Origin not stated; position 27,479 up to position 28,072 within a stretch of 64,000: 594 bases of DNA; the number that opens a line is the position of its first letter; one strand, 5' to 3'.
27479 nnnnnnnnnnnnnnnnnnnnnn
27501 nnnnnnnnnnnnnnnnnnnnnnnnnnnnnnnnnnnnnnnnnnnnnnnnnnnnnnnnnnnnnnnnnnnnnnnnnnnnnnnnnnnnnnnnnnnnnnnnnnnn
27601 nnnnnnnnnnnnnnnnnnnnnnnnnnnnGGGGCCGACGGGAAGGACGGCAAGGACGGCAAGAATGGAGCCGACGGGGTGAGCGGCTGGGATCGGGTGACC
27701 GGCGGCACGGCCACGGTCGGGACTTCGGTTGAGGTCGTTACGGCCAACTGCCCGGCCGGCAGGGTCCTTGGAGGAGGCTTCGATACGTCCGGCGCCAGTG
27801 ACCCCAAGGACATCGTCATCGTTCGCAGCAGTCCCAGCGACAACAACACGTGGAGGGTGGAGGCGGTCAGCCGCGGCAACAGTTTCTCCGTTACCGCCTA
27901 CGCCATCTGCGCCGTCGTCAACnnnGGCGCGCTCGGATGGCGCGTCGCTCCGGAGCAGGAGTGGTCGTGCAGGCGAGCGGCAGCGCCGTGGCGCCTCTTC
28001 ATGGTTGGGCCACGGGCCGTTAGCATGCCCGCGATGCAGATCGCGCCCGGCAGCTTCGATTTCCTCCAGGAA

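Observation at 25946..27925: Bacterial collagen-like protein with membrane anchor, 11x TPTPVLP linker encoded by a perfect 21-bp repeat, ~130 Gly-X-Y triplets and a small C-terminal globular domain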

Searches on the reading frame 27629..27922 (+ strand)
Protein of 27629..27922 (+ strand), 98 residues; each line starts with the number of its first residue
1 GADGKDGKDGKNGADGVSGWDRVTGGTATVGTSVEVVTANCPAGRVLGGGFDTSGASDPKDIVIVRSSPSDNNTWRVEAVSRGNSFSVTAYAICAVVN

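Call 5: search_protein_families(library=ncbifam, proteins=[window:27677-27922:+], max_evalue=0.1)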
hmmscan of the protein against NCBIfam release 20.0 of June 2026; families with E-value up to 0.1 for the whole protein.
seq(82 aa): 0 families

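Call 6: search_protein_families(library=pfam, proteins=[window:27677-27922:+], max_evalue=10)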
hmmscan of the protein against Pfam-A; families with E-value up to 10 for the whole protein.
seq(82 aa): 0 families

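Call 7: find_homologous_proteins(query=window:27629-27922:+, max_evalue=0.001)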
Query seq(98 aa) (98 aa): 6 proteins with E <= 0.001 among 140 candidates.
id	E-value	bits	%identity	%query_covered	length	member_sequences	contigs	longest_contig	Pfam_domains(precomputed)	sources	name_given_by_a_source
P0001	1.4e-9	56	40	94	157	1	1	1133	-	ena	-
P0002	1.5e-5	43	38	97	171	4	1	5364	-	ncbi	-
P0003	1.7e-5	43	40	100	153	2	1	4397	PF01391.24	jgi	jgi:hypothetical protein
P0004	1.9e-5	43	34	99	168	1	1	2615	-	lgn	-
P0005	2.0e-4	39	41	99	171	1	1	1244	-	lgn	-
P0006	4.6e-4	38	47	86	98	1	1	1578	-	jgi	jgi:hypothetical protein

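Call 19: search_protein_representatives(protein=window:27674-27922:+)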
Query: 83 residues. Proteins with E-value up to 0.001 (for the whole library): 586; up to 1e-10: 15; up to 1e-30: 0. The best 150 are listed.
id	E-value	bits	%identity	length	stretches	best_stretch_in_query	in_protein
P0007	5.0e-15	71.5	49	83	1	3-83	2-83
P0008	7.0e-14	67.8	46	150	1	1-81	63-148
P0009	1.5e-13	66.7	36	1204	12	19-63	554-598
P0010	2.1e-13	66.3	49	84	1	3-83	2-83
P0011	3.1e-13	65.7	44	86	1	1-81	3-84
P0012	4.0e-13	65.4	38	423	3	10-80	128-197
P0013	3.8e-12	62.3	39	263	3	7-80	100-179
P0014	8.2e-12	61.2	62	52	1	32-81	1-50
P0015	1.3e-11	60.6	38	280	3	8-80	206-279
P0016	3.4e-11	59.3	35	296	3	20-81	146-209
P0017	5.6e-11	58.6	43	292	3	21-80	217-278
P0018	6.6e-11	58.3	49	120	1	1-80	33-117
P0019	6.8e-11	58.3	43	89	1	2-83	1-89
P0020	7.8e-11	58.1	41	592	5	2-81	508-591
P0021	8.6e-11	58.0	42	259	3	17-80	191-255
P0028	9.1e-10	54.7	40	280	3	11-80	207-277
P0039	3.0e-09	53.0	45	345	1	1-83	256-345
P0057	3.7e-08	49.6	37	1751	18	9-45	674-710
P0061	5.3e-08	49.1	48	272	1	1-81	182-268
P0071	1.6e-07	47.6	48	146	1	1-82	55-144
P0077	2.5e-07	47.0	43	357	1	1-81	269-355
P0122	1.2e-06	44.8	38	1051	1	4-83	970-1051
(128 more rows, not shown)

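Call 21: search_protein_families(library=pfam, proteins=[P0009, P0012, P0013, P0015, P0020, P0039, P0077, P0122, P0057, P0061], max_evalue=0.01)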
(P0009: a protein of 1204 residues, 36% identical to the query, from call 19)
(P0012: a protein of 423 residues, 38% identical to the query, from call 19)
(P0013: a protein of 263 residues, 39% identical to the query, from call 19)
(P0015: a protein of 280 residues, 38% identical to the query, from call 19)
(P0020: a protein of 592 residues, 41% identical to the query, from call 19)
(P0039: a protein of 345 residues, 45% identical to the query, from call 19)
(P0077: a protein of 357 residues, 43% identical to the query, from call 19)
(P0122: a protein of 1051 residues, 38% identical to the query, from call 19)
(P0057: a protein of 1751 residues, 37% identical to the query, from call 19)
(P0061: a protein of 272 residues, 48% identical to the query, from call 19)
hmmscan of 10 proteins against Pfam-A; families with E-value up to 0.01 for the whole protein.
P0009 (1204 aa): 16 families
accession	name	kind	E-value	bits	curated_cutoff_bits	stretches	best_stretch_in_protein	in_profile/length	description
PF13174.12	TPR_6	-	6e-39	130.5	26.3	0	559-590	2-33/33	Tetratricopeptide repeat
PF13432.12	TPR_16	-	3.4e-25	88.5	32.7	5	649-718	3-63/65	Tetratricopeptide repeat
PF13181.12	TPR_8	-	6.1e-19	66.9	25.7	0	557-584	1-28/34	Tetratricopeptide repeat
PF13428.12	TPR_14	-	9.1e-19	66.5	23.5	0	650-684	8-42/44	Tetratricopeptide repeat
PF00515.34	TPR_1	-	7.6e-17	60.8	27.8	0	557-585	1-29/34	Tetratricopeptide repeat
PF13424.12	TPR_12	-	5.3e-15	55.8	30.1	2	728-801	2-74/77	Tetratricopeptide repeat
PF18030.7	Rimk_N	-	1.2e-10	42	26.4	0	919-935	53-69/94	RimK PreATP-grasp domain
PF07719.23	TPR_2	-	2.2e-10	40.3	27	0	644-672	2-30/34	Tetratricopeptide repeat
PF08898.15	DUF1843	-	1.5e-05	25.9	23.3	0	481-500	30-49/52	Domain of unknown function (DUF1843)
PF13374.12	TPR_10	-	3.6e-05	24.1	27.5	0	900-930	1-31/42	Tetratricopeptide repeat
PF13191.12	AAA_16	-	3.7e-05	24.7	32.6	1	24-161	2-142/167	AAA ATPase domain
PF11071.14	Nuc_deoxyri_tr3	-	0.00012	22.5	23.2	0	874-891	66-83/140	Nucleoside 2-deoxyribosyltransferase YtoQ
PF25199.1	nSTAND_NTPase5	-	0.00018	21.8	34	0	22-75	16-69/145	Novel STAND NTPase 5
PF24389.1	ORC-CDC6-like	-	0.0002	20.7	27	1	16-70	12-55/571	ORC-CDC6-like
PF13401.12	AAA_22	-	0.0006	20.6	27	1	48-163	6-96/130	AAA domain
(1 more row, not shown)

P0012 (423 aa): 0 families

P0013 (263 aa): 0 families

P0015 (280 aa): 0 families

P0020 (592 aa): 0 families

P0039 (345 aa): 1 family
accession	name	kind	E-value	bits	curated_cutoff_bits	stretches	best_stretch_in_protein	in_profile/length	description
PF01391.23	Collagen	-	1.1e-16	60.7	27.2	0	196-248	4-56/60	Collagen triple helix repeat (20 copies)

P0077 (357 aa): 2 families
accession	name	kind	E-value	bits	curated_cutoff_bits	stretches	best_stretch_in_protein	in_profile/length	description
PF01391.23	Collagen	-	1.3e-15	57.3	27.2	3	143-189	10-56/60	Collagen triple helix repeat (20 copies)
PF23657.1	DUF7151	-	1.9e-13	50.5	27.2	1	191-236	2-46/46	Domain of unknown function (DUF7151)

P0122 (1051 aa): 9 families
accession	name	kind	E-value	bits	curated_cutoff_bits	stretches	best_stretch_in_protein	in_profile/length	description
PF24681.1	Kelch_KLHDC2_KLHL20_DRC7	-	2e-16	60.4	50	2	99-224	93-221/221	KLHDC2/KLHL20/DRC7 Kelch-repeats domain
PF24996.1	NANM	-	5.7e-13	48.9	45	2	161-284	11-133/350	N-acetylneuraminate epimerase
PF01344.31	Kelch_1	-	6e-12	45.3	20.1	1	207-255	2-46/46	Kelch motif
PF24981.1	Beta-prop_ATRN-LZTR1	-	9.7e-10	38.6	50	1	172-369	3-212/289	Attractin/LZTR1 beta-propeller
PF13964.12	Kelch_6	-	2e-09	37.5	25.3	0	211-251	6-43/50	Kelch motif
PF13418.12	Kelch_4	-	7.7e-09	35.8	21.6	1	158-198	2-43/49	Galactose oxidase, central domain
PF13415.12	Kelch_3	-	1.3e-07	32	22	0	322-359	4-40/48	Galactose oxidase, central domain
PF07646.21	Kelch_2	-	0.00066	20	21.3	0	333-350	26-43/48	Kelch motif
PF25210.1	Kelch_FKB95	-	0.0043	17.1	70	0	115-198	38-122/268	FKB95, Kelch-repeats domain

P0057 (1751 aa): 2 families
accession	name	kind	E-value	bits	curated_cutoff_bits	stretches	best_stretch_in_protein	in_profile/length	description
PF14964.11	INTS15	-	8.3e-19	68.1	27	0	769-828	221-282/362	Integrator complex subunit 15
PF01272.25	GreA_GreB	-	3.4e-09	37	26.9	0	24-49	25-50/77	Transcription elongation factor, GreA/GreB, C-term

P0061 (272 aa): 2 families
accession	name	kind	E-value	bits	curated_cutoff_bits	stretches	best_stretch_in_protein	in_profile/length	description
PF01391.23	Collagen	-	1.8e-16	60.1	27.2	2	86-140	4-58/60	Collagen triple helix repeat (20 copies)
PF24517.2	CBM96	-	0.00035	20.9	26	1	15-76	102-161/164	Carbohydrate-binding module family 96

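Call 28: search_solved_structures(query=A1, max_evalue=10)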
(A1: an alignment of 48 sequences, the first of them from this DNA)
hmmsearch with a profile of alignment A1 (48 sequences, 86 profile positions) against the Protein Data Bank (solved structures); distinct sequences matched with E-value up to 10: 6.
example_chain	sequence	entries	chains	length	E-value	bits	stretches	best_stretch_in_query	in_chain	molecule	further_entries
5ouo_A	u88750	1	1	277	0.097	16.4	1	6-47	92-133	Perforin-like protein 1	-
6d7a_A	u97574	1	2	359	0.28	14.9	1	6-47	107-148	Perforin-like protein 1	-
8rex_F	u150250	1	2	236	0.55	14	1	12-39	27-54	mFab LMT-12, Light Chain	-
8ekf_LLL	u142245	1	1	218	0.6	13.9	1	15-40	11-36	311R Light Chain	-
5aze_L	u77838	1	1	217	0.75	13.6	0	16-40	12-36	6RL#9 FAB LIGHT CHAIN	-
8vif_L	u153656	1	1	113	0.75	13.5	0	15-40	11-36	SC27 Fab light chain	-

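Call 33: find_related_loci(query=window:27674-27922:+, collection=genome_contigs, flank=10000)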
Query seq(83 aa) (83 aa) in genome_contigs; peptide patterns used: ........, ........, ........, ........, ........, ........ (x = any residue, [..] = any of these).
483 stretches matched a pattern; 2 encode a relative of the query (tblastn E <= 1e-3); 2 distinct loci.
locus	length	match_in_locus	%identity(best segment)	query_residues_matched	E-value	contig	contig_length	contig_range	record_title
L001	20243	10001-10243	76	1-83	5e-40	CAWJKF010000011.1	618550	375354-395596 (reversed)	MAG: uncultured Chloroflexia bacterium isolate MFD05442.bin.2.298 genome assembly, contig: contig_31375, whole genome sh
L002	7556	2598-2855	36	1-82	2e-9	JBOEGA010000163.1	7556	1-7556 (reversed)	MAG: Methyloligellaceae bacterium isolate PBSAalp19 PBSAd_contig_10527, whole genome shotgun sequence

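Call 35: predict_structure(alignment_id=A1)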
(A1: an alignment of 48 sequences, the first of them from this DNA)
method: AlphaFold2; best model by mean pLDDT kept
length: 83 residues; sequences in the alignment: 48
mean_pLDDT: 95.5   pTM: 0.84
mean pLDDT of the five models: 95.5, 95.4, 95.0, 95.0, 94.6
residues with pLDDT >= 90: 75; 70-90: 6; 50-70: 2; < 50: 0
segments of 3 or more residues with pLDDT < 50: none
pLDDT, mean of each block of 10 residues (from residue 1): 86 98 96 98 97 98 98 98 81
secondary structure, 60 per line:
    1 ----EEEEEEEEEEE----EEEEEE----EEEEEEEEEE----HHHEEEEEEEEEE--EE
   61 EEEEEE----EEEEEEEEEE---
elements in order: E5-15 E20-25 E30-39 E47-56 E59-66 E71-80

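Call 53: predict_structure(alignment_id=A4)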
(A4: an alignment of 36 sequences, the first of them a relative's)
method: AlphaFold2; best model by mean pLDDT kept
length: 280 residues; sequences in the alignment: 36
mean_pLDDT: 85.4   pTM: 0.81
mean pLDDT of the five models: 85.4, 85.0, 84.9, 84.8, 84.4
residues with pLDDT >= 90: 195; 70-90: 28; 50-70: 37; < 50: 20
segments of 3 or more residues with pLDDT < 50: 15-17, 19-24, 26-28
pLDDT, mean of each block of 10 residues (from residue 1): 52 47 49 64 90 94 94 91 96 94 95 97 94 98 95 56 92 96 92 97 97 94 94 80 68 88 93 92
secondary structure, 60 per line:
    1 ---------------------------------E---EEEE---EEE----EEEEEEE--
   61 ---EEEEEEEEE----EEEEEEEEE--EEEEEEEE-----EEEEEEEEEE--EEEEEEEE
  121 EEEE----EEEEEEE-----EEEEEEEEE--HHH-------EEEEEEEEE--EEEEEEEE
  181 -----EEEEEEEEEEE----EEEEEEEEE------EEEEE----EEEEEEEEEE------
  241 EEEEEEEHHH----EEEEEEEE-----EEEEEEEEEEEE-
elements in order: E38-41 E45-47 E52-58 E64-72 E77-85 E88-95 E101-110 E113-124 E129-135 E141-149 E162-170 E173-180 E186-196 E201-209 E216-220 E225-234 E241-247 E255-262 E268-279

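Call 57: find_encoding_contigs(protein=window:27677-27922:+, flank=5000, max_places=4)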
Protein seq(82 aa) (82 aa): no gene with exactly this product is on record in the collection.

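Call 70: search_protein_families(library=phrogs, proteins=[window:27674-27922:+, P0028, P0039], max_evalue=0.01)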
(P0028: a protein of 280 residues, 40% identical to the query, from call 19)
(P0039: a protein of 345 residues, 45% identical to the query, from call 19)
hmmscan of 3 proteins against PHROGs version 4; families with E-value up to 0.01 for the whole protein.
seq(83 aa): 0 families

P0028 (280 aa): 0 families

P0039 (345 aa): 36 families (the best 25 are shown)
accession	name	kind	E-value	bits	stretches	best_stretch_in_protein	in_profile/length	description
phrog_8745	-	tail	1e-30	106.9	1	139-295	1381-1535/1803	tail fiber protein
phrog_5073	-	tail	4.1e-28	99.7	2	184-280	285-381/519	tail fiber protein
phrog_6320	-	tail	2.8e-25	90.2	2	143-226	127-212/745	tail fiber protein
phrog_819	-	tail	2.5e-23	83.2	2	184-270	514-736/1024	tail protein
phrog_366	-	tail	1.2e-20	75.4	2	184-273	312-399/474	tail fiber protein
phrog_29268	-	unknown function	3.5e-17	62.8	1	143-257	423-536/653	-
phrog_10972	-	tail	7.6e-15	56.2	2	204-278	168-242/343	tail fiber protein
phrog_28263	-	tail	7.6e-15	54.2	1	142-277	635-769/1400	tail fiber protein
phrog_30509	-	tail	1.2e-13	51.8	2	216-292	41-116/254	collagen like minor tail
phrog_38806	-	unknown function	4.8e-13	50.1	2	184-257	79-152/285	-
phrog_17587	-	tail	1.2e-12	48.1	2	193-259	354-420/641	tail fiber protein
phrog_3420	-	unknown function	1.9e-12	46.6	1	184-321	69-211/929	-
phrog_34255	-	unknown function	8.2e-12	44.7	1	143-286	270-412/1044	-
phrog_18350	-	tail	4.6e-11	43.9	1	184-271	111-199/253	tail fiber protein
phrog_1658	-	unknown function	9.2e-11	42.9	2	171-231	46-105/239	-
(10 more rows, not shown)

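Call 72: find_related_loci(query=window:27674-27922:+, collection=viral_contigs, flank=5000)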
Query seq(83 aa) (83 aa) in viral_contigs; peptide patterns used: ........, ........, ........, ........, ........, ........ (x = any residue, [..] = any of these).
27 stretches matched a pattern, but none encodes a relative of the query by tblastn (E <= 1e-3).

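Call 79: fold_search(model_id=the predicted structure, library=viral)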
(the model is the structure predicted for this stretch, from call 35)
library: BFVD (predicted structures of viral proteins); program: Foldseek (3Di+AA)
matches with E <= 10: 908; with E <= 0.001: 0
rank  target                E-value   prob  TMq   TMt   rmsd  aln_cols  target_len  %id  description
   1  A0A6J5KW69            6.9e-03  1.00  0.53  0.11   5.0        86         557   15  Major tropism determinant N-terminal domain-containing protein [uncultured Caudovirales phage]
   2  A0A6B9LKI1            8.6e-03  1.00  0.50  0.10   4.8       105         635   10  Structural protein [Flavobacterium phage vB_FspM_lotta8-1]
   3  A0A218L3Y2            1.0e-02  1.00  0.52  0.12   4.7        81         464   16  Tail fiber protein [Pseudomonas phage vB_PaeM_G1]
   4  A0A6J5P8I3            1.3e-02  0.99  0.43  0.36   5.4        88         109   18  Uncharacterized protein [uncultured Caudovirales phage]
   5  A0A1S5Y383            1.6e-02  1.00  0.60  0.57   3.3        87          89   17  Uncharacterized protein [uncultured archaeal virus]
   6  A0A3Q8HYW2            1.7e-02  1.00  0.60  0.23   3.2        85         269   15  (no name in the UniProt tables at hand)
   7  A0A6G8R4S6            2.0e-02  0.99  0.45  0.34   5.5        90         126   13  (no name in the UniProt tables at hand)
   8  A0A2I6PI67            2.3e-02  1.00  0.58  0.16   3.8        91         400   12  Baseplate wedge subunit and tail pin protein [Pseudomonas phage PMBT14]
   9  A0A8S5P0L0            2.6e-02  0.99  0.55  0.40   5.5       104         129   14  Tail fiber protein [Siphoviridae sp. ctg2r17]
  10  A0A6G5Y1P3            2.6e-02  0.99  0.48  0.22   4.9        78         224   19  (no name in the UniProt tables at hand)
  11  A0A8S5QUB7            2.7e-02  1.00  0.65  0.54   2.9        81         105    9  Putative tail fiber protein [CrAss-like virus sp. ctDAq1]
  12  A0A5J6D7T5            2.7e-02  1.00  0.57  0.16   3.6        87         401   15  (no name in the UniProt tables at hand)
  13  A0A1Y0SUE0            2.9e-02  1.00  0.60  0.21   3.7        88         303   12  Uncharacterized protein [Pseudomonas phage Skulduggery]
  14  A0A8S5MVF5            2.9e-02  0.99  0.50  0.44   4.4        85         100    9  H-type lectin domain [Siphoviridae sp. ctGyV19]
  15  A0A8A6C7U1            3.0e-02  1.00  0.57  0.42   3.4        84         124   13  (no name in the UniProt tables at hand)
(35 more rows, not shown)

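Call 87: find_homologous_proteins(query=A1, max_evalue=0.00001)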
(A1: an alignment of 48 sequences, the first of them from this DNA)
Query A1 (48 sequences) (83 aa, profile of the alignment): 527 proteins with E <= 0.00001 among 2409 candidates; the best 120 are listed.
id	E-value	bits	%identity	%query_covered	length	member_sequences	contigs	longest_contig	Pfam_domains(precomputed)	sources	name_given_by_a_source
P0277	1.1e-23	101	42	99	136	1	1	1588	PF01391.24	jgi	jgi:hypothetical protein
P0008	2.4e-23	100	42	98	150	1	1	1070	-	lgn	-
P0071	1.0e-22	98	40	99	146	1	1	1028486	PF01391.24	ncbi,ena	-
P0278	1.3e-22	98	41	95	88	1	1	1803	-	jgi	jgi:hypothetical protein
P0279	2.2e-22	97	40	100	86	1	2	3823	-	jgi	jgi:hypothetical protein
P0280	2.3e-22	97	36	95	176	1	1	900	-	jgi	jgi:hypothetical protein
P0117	7.8e-21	92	35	95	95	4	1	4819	-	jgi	jgi:hypothetical protein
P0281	1.0e-20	92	25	70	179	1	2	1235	-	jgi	jgi:hypothetical protein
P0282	1.6e-20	91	40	98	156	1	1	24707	PF01391.24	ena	-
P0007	1.9e-20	91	48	99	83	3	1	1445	-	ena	-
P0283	2.5e-20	91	40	95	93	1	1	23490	-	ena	-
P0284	6.4e-20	89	47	99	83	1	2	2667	-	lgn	-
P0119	6.9e-20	89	39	94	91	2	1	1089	-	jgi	jgi:hypothetical protein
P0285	9.7e-20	89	41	94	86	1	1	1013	-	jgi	-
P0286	1.1e-19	88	41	94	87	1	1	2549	PF27479.1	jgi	jgi:hypothetical protein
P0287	1.5e-19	88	38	95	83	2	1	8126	PF27479.1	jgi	jgi:hypothetical protein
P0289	3.8e-19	87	37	98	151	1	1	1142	PF01391.24,PF27479.1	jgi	-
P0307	1.2e-15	75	42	78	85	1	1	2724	PF27479.1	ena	-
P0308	1.3e-15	75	43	73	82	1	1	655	PF27479.1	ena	-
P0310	1.4e-15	75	43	99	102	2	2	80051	PF27479.1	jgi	jgi:hypothetical protein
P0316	3.7e-15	74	32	100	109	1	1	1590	PF27479.1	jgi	jgi:hypothetical protein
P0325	1.2e-14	72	42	71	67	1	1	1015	PF27479.1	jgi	jgi:hypothetical protein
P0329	2.4e-14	71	40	95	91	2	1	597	PF27479.1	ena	-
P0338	4.9e-14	70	38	96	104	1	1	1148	PF27479.1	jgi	jgi:hypothetical protein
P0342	5.5e-14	70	41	95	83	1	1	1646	PF27479.1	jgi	jgi:hypothetical protein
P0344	6.4e-14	70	30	95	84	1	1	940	PF27479.1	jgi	jgi:hypothetical protein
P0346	7.2e-14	70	33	95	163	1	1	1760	PF01391.24,PF27479.1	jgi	jgi:hypothetical protein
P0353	1.1e-13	69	37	96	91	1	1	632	PF27479.1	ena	-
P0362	2.1e-13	68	38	96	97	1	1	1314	PF27479.1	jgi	jgi:hypothetical protein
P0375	5.3e-13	67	34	73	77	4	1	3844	PF27479.1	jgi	jgi:hypothetical protein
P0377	5.9e-13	67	36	86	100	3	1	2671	PF27479.1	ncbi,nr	ncbi:MAG: hypothetical protein JF613_07955 [Acidobacteria bacterium]|nr:hypothetical protein [Acidob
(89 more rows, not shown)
